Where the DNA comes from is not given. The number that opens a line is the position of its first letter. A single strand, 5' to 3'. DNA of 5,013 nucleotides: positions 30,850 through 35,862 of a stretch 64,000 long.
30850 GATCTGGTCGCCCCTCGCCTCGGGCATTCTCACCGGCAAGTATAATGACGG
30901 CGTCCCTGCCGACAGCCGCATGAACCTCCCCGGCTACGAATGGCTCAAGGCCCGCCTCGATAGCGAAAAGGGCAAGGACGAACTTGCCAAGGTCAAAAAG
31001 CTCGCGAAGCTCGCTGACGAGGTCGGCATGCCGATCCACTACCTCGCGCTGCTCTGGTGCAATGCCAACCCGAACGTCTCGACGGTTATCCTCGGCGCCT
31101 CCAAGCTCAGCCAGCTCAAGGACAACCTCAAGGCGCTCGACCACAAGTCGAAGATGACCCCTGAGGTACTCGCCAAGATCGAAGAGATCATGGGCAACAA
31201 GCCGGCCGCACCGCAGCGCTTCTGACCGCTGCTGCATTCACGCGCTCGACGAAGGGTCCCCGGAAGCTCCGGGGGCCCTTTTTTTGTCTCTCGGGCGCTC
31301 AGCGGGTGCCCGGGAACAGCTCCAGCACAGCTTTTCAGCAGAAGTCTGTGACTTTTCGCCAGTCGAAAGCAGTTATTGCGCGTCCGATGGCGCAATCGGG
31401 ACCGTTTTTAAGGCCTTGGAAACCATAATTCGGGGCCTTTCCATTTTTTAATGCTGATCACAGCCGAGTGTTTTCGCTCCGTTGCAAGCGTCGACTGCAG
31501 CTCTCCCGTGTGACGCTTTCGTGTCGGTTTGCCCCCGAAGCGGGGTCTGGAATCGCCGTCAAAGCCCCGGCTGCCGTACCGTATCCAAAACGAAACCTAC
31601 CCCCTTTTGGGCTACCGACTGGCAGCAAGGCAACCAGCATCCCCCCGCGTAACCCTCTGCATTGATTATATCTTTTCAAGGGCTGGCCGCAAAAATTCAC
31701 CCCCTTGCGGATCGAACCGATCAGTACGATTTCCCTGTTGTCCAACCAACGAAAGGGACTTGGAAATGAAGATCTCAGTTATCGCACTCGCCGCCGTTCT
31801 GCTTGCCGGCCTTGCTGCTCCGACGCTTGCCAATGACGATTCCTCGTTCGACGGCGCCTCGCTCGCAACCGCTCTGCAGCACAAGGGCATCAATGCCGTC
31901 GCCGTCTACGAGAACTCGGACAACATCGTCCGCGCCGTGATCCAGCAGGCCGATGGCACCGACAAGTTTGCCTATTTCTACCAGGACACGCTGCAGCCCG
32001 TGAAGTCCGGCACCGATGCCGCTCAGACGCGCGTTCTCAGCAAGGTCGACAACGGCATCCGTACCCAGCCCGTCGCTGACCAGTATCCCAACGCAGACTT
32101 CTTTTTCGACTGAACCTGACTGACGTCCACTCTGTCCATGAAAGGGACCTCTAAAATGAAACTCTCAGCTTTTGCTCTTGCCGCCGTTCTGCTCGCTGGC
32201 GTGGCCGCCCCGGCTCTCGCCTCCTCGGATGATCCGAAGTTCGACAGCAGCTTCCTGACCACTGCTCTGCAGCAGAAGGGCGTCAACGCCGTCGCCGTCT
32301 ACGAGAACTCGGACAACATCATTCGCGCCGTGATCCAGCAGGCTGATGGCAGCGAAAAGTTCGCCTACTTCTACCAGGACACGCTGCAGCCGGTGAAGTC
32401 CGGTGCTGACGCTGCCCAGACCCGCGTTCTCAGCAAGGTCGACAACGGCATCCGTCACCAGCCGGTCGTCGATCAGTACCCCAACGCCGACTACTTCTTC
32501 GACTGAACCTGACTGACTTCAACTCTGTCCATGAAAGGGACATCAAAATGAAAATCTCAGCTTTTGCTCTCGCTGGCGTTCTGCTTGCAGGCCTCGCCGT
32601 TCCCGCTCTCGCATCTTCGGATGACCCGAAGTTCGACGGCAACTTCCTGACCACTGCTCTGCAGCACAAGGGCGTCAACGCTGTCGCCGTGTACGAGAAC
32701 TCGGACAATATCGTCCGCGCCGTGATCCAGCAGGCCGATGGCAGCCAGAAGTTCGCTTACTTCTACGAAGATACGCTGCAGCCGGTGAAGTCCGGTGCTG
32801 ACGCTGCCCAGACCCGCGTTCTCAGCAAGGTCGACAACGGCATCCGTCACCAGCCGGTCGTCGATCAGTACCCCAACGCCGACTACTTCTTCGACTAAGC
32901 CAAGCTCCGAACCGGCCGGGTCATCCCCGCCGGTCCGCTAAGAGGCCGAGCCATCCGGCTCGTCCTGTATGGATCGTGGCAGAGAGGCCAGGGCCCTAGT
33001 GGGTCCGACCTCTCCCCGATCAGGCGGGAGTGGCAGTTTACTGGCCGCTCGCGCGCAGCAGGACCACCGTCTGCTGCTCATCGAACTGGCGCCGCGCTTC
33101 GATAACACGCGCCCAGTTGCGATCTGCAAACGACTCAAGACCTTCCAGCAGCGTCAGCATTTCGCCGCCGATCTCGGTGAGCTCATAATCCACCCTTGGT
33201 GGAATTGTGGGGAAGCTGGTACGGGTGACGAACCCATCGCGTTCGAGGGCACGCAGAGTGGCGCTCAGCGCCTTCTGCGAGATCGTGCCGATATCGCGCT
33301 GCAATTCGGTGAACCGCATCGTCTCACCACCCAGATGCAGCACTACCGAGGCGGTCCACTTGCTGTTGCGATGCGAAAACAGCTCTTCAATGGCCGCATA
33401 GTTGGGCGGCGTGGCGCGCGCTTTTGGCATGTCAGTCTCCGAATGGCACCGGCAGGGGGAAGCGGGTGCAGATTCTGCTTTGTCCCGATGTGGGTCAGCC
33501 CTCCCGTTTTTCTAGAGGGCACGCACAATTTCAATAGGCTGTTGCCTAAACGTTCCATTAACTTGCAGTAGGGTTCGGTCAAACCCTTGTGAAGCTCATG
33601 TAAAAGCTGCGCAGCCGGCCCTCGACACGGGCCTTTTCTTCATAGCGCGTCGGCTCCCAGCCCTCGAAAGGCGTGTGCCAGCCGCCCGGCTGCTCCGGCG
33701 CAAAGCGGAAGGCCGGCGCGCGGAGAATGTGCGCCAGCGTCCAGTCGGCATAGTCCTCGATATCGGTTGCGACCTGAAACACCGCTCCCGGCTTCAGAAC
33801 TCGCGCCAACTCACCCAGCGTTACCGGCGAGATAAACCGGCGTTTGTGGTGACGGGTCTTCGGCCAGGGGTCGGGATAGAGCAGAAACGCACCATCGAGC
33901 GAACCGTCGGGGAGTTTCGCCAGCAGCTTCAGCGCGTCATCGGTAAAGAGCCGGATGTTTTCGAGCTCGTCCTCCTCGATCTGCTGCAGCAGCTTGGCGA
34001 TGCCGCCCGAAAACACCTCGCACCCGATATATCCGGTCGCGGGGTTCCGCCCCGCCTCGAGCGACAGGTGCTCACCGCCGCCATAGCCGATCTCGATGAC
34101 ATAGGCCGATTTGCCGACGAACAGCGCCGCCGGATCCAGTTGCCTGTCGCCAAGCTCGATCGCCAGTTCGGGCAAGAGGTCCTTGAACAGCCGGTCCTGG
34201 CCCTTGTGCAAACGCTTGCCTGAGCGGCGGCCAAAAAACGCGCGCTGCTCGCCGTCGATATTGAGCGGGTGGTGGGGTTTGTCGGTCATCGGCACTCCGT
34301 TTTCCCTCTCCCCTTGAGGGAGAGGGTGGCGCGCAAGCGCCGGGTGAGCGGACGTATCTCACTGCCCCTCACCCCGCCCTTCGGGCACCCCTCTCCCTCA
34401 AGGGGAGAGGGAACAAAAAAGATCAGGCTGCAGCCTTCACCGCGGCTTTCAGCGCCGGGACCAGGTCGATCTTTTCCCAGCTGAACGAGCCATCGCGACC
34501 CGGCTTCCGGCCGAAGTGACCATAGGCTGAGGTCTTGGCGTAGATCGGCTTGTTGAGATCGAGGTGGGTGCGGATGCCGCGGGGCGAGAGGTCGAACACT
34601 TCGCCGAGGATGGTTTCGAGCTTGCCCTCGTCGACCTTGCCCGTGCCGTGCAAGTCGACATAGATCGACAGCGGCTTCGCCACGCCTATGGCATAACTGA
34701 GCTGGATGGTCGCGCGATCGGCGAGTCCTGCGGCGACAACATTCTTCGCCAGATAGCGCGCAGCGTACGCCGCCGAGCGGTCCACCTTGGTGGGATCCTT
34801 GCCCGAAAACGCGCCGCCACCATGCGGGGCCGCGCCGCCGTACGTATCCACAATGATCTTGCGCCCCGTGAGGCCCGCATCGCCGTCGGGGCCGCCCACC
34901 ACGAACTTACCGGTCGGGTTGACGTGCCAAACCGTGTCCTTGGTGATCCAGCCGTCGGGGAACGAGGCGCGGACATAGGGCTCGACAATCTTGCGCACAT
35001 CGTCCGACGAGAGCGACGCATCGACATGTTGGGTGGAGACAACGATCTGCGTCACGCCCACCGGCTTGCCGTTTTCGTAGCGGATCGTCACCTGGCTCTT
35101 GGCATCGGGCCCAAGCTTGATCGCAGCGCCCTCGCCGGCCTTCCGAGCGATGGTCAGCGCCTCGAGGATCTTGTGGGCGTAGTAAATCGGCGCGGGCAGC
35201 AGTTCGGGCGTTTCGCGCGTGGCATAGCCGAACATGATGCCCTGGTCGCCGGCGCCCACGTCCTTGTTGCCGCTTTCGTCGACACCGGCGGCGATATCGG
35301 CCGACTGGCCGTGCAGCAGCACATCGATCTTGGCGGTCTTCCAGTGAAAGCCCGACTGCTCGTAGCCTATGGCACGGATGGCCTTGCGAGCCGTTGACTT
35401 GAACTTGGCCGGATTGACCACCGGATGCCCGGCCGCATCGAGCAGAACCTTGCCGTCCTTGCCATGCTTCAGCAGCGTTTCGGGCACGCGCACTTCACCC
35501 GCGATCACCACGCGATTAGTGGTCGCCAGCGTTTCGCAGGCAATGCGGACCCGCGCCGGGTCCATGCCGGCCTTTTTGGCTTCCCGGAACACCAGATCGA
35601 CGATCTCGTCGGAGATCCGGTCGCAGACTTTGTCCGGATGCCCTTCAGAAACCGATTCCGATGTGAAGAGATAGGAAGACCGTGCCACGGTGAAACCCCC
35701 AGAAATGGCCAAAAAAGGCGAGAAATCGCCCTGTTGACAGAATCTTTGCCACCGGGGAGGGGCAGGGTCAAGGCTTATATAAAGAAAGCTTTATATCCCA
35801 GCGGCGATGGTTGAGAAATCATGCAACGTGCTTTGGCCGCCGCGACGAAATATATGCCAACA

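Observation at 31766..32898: Tandem triplication of an uncharacterised secreted protein with concerted evolution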

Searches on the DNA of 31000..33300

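Call 27: search_rna_families(source=window, start=31000, end=33300, threshold=evalue, max_evalue=1)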
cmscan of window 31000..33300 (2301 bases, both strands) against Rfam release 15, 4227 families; matches with E-value up to 1: 3.
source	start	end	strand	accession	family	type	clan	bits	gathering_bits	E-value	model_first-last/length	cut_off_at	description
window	31224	31292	+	RF00519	suhB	Gene; sRNA;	CL00108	24.2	41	0.037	1-77/77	no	Makes More Granules Regulator RNA (mmgR)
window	31232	31288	+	RF02353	BjrC68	Gene; sRNA;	-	19.9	39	0.043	1-82/82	no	Bradyrhizobiaceae sRNA BjrC68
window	31250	31287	+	RF00489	ctRNA_p42d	Gene; antisense;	-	19.3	50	0.73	1-46/46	no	ctRNA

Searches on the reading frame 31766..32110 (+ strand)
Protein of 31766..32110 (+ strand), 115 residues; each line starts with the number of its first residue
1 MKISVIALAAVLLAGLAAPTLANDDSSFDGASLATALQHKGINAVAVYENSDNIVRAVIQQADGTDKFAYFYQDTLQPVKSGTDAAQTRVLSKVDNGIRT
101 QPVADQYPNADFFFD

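Call 6: search_protein_families(library=pfam, proteins=[window:31766-32110:+], max_evalue=10)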
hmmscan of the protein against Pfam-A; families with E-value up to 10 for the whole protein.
window:31766-32110:+ (115 aa): 0 families

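Call 7: search_protein_families(library=ncbifam, proteins=[window:31766-32110:+], max_evalue=10)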
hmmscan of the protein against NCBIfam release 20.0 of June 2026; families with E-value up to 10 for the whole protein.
window:31766-32110:+ (115 aa): 1 family
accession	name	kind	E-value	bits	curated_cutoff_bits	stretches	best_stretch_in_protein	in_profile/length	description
NF053592.1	HK_near_YfiR_like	equivalog_domain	0.12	11.9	194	1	9-61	44-96/223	sensor histidine kinase, YfiR-like protein-associated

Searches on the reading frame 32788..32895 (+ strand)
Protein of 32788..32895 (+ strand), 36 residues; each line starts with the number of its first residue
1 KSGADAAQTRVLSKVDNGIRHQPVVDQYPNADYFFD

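Call 75: search_solved_structures(query=A6, max_evalue=10, show_alignments=2)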
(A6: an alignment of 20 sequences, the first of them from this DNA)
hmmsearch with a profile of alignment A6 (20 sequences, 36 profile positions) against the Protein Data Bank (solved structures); distinct sequences matched with E-value up to 10: 0.

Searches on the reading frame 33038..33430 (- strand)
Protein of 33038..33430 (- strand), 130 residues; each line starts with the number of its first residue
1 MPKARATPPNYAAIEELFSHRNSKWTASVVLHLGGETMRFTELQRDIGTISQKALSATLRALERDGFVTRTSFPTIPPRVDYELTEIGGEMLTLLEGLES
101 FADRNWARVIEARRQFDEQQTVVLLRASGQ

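Call 77: search_protein_families(library=pfam, proteins=[window:33038-33430:-], max_evalue=0.00001)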
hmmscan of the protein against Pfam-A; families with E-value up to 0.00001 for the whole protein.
window:33038-33430:- (130 aa): 1 family
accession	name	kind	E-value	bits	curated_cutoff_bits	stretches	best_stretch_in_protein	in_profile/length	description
PF01638.23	HxlR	-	4.1e-22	78.3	20.8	1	23-106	4-87/91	HxlR-like helix-turn-helix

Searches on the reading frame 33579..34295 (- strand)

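Call 77: search_protein_families(library=pfam, proteins=[window:33579-34295:-], max_evalue=0.00001)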
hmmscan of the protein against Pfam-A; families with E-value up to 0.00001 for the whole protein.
window:33579-34295:- (238 aa): 1 family
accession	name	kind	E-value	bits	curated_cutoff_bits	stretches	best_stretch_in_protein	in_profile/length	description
PF02390.23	Methyltransf_4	-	1.8e-40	138.7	24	1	65-226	4-167/173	Putative methyltransferase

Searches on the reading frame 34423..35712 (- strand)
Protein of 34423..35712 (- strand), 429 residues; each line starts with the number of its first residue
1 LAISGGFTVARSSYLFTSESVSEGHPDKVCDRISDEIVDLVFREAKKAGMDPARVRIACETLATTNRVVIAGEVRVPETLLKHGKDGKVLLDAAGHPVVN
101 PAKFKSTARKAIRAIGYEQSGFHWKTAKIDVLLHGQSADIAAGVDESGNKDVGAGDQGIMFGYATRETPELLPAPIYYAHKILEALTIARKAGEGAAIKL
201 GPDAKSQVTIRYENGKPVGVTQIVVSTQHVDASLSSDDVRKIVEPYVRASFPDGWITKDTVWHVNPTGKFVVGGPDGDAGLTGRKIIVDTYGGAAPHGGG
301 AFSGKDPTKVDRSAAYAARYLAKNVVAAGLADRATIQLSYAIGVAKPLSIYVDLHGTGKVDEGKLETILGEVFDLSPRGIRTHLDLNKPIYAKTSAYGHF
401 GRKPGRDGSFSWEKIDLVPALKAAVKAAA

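Call 77: search_protein_families(library=pfam, proteins=[window:34423-35712:-], max_evalue=0.00001)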
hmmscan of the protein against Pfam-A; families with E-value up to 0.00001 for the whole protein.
window:34423-35712:- (429 aa): 3 families
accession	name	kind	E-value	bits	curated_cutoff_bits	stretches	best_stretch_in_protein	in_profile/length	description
PF02773.21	S-AdoMet_synt_C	-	2.4e-64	215.9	25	1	272-414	1-138/138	S-adenosylmethionine synthetase, C-terminal domain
PF02772.21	S-AdoMet_synt_M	-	9.7e-38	129.4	29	1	152-270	2-120/120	S-adenosylmethionine synthetase, central domain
PF00438.25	S-AdoMet_synt_N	-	1.6e-27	96.4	33.1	1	14-138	2-99/99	S-adenosylmethionine synthetase, N-terminal domain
